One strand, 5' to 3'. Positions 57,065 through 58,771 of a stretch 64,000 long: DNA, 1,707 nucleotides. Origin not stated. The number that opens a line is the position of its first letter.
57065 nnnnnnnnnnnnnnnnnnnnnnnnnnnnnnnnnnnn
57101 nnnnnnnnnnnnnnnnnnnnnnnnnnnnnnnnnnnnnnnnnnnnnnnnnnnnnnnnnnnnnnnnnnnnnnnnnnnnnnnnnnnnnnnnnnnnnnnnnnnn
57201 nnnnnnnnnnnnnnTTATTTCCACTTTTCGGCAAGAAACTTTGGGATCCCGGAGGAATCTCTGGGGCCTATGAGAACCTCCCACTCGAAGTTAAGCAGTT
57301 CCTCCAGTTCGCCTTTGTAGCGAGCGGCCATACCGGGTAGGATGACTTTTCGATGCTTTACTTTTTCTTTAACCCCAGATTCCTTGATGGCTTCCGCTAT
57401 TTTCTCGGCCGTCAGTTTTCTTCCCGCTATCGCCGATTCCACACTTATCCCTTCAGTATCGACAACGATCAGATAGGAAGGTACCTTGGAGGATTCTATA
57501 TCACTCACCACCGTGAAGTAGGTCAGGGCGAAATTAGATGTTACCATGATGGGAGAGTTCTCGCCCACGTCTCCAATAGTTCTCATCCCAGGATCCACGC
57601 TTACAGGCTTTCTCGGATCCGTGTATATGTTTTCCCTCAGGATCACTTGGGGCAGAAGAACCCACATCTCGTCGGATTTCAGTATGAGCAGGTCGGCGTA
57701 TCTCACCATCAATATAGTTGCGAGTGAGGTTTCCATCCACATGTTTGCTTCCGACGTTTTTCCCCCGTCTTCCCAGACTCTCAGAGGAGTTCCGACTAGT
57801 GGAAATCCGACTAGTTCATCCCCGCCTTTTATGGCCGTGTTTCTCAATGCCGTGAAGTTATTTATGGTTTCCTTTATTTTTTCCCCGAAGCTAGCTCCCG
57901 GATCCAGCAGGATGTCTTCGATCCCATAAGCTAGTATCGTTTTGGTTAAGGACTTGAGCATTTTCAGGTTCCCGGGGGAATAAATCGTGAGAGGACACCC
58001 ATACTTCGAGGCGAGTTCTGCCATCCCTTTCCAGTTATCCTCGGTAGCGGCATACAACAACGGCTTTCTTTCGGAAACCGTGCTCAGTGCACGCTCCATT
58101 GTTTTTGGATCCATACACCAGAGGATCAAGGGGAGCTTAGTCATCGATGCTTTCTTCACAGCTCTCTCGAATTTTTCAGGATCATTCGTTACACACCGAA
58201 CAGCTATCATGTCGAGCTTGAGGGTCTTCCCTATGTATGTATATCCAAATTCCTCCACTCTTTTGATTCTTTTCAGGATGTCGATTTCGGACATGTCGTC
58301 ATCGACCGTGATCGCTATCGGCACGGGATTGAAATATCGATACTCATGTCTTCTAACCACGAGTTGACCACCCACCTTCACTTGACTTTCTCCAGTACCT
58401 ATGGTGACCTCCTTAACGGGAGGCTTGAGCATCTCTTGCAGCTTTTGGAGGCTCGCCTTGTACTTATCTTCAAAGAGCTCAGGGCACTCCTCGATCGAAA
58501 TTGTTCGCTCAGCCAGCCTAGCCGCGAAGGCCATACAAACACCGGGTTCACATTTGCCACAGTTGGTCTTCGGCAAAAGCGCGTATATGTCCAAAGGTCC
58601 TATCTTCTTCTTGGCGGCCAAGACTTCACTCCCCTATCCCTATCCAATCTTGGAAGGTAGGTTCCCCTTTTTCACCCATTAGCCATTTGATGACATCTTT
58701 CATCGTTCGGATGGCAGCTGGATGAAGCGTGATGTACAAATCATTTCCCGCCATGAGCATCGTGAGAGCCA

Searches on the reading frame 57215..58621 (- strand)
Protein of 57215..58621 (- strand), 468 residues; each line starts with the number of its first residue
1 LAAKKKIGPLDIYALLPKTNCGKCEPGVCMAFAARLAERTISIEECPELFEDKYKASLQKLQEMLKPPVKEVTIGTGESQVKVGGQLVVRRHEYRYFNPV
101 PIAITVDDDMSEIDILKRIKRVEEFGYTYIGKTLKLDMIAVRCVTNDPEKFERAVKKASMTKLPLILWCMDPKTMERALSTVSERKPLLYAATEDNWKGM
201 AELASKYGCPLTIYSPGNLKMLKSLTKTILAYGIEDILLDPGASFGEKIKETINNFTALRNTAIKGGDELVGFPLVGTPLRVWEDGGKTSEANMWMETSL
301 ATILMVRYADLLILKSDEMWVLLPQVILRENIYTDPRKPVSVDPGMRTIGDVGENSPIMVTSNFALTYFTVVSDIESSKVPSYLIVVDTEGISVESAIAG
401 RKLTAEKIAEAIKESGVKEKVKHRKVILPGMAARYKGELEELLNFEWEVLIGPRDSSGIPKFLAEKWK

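Call 107: search_protein_families(library=pfam, proteins=[window:57215-58621:-], max_evalue=0.00001)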
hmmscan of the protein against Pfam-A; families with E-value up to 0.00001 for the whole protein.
window:57215-58621:- (468 aa): 2 families
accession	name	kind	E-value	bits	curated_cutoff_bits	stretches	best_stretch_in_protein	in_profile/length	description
PF03599.22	CdhD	-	1.1e-125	419.8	24.8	1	71-462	1-386/387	CO dehydrogenase/acetyl-CoA synthase delta subunit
PF04060.18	FeS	-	5.5e-09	36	23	1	16-47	1-32/33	Putative Fe-S cluster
